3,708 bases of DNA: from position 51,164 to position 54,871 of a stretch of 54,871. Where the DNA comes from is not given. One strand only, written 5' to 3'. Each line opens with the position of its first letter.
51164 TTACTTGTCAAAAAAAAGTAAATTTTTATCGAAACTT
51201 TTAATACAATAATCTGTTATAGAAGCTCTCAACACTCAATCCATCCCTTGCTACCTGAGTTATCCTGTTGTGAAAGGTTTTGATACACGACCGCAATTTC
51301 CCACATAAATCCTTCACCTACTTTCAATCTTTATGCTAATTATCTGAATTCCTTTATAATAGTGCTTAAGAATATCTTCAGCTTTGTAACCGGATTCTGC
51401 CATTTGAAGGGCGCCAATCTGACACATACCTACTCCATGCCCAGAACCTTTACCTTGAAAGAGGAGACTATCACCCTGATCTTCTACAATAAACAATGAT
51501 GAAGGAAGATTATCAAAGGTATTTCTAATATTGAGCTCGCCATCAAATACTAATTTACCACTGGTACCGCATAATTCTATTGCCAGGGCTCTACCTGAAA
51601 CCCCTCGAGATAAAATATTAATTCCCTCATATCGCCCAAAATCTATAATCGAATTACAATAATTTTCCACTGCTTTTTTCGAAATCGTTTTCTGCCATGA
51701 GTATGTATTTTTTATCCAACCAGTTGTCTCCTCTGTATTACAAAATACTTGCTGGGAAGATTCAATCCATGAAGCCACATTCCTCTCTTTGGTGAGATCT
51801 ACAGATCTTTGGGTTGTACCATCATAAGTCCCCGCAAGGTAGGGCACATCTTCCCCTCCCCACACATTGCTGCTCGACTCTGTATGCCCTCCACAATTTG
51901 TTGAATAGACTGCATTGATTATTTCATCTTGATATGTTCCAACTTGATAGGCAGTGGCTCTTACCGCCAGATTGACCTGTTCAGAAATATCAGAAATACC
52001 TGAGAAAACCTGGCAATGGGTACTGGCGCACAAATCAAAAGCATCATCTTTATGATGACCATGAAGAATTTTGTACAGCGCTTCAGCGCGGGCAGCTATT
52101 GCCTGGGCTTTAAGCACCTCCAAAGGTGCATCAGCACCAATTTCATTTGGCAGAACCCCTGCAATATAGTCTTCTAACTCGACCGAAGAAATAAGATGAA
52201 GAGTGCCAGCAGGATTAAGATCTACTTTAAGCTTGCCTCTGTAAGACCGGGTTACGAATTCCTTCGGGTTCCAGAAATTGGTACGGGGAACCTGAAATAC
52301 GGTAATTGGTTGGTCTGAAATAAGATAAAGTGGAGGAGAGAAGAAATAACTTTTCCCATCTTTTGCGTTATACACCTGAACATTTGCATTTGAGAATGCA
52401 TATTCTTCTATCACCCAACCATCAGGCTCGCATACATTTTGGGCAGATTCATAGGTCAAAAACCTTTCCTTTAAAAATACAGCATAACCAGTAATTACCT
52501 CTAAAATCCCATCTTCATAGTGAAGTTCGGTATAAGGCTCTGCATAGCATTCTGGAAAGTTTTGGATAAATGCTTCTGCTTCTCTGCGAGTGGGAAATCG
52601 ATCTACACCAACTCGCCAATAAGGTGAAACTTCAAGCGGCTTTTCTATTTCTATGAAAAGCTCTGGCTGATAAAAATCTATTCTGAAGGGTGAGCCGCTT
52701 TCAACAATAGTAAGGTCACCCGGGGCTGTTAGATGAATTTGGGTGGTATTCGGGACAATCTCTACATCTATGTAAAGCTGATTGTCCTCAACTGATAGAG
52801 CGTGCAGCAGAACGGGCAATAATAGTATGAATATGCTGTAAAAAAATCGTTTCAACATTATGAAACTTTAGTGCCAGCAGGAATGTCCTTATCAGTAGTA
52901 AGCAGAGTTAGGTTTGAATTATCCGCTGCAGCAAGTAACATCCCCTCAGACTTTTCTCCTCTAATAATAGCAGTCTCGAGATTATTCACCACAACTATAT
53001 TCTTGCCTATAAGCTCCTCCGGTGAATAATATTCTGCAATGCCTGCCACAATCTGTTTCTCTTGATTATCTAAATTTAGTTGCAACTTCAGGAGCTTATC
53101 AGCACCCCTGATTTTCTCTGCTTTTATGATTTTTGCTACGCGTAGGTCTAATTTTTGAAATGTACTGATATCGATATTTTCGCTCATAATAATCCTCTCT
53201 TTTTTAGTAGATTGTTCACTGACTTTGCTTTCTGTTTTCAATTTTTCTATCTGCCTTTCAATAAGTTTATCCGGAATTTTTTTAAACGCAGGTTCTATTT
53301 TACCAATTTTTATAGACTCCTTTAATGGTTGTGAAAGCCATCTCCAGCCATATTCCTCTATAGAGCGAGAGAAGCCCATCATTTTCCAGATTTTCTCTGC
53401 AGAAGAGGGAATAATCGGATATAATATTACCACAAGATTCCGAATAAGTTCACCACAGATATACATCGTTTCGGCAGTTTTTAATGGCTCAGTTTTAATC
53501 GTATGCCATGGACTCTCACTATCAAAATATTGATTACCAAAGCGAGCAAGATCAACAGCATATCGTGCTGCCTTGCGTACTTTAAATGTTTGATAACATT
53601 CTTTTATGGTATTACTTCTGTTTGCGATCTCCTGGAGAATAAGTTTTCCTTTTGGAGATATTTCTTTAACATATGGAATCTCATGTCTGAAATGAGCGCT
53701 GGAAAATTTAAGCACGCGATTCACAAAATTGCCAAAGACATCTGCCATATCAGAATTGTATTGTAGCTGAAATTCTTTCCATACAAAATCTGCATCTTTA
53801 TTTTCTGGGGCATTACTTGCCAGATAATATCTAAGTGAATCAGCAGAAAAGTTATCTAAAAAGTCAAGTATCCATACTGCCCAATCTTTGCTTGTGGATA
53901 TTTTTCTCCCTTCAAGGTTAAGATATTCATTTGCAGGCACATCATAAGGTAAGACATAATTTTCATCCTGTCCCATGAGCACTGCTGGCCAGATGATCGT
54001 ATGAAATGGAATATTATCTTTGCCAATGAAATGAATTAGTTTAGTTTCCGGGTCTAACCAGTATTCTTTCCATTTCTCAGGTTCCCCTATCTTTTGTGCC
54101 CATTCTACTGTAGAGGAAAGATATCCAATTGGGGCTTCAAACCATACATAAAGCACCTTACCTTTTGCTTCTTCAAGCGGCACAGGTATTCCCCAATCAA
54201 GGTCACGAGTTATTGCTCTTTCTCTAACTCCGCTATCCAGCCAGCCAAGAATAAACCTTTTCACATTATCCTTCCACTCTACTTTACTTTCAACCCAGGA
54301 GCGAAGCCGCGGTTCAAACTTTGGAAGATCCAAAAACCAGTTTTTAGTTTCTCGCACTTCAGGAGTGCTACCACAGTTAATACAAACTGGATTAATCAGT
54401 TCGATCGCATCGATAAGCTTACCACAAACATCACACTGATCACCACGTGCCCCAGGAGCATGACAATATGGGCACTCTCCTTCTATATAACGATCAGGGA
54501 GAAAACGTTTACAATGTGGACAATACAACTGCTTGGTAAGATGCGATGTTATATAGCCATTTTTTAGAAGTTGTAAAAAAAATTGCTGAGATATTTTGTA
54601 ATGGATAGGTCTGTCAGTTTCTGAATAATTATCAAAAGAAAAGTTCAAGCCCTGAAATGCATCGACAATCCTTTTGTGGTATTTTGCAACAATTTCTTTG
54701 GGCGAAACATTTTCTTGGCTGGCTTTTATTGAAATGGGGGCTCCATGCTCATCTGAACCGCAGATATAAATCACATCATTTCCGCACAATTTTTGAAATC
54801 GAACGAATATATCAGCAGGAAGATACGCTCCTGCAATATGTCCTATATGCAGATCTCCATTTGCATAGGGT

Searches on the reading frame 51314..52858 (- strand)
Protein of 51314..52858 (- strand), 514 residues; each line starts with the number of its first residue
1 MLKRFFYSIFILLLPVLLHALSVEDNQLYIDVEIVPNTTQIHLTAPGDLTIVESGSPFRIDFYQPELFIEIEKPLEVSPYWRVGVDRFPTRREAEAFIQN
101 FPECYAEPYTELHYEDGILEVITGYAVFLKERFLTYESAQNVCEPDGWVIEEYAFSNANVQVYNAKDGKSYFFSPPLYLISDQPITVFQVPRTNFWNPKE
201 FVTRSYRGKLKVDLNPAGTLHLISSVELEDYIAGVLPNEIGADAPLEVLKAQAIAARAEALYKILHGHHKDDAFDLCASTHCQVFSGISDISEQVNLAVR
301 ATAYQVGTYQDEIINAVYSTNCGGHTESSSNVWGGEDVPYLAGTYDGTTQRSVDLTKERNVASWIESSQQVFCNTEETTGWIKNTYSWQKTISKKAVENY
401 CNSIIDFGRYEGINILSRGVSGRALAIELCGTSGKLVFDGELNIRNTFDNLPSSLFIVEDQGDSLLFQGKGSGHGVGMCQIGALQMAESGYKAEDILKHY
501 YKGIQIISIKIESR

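Call 70: search_protein_families(library=pfam, proteins=[window:51314-52858:-], max_evalue=0.00001)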
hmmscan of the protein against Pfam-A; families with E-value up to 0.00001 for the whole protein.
window:51314-52858:- (514 aa): 1 family
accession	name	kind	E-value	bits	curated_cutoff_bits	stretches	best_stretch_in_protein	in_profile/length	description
PF08486.15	SpoIID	-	1.7e-22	80.3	23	1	219-309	4-97/97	Stage II sporulation protein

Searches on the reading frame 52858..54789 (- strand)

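Call 70: search_protein_families(library=pfam, proteins=[window:52858-54789:-], max_evalue=0.00001)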
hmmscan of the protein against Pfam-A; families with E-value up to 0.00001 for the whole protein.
window:52858-54789:- (643 aa): 5 families
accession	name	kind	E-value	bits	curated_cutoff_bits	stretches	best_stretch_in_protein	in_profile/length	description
PF09334.17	tRNA-synt_1g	-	1.7e-144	481.8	20.1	1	1-360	34-391/391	tRNA synthetases class I (M)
PF01588.26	tRNA_bind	-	8.9e-28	96.7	27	1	549-641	1-96/96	Putative tRNA binding domain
PF19303.5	Anticodon_3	-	6.2e-14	52.6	23.5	1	372-513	2-143/152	Anticodon binding domain of methionyl tRNA ligase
PF08264.19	Anticodon_1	-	1.7e-10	41.4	25.1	1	382-528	2-143/148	Anticodon-binding domain of tRNA ligase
PF00133.28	tRNA-synt_1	-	1.1e-09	38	22.7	0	30-205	104-245/414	tRNA synthetases class I (I, L, M and V)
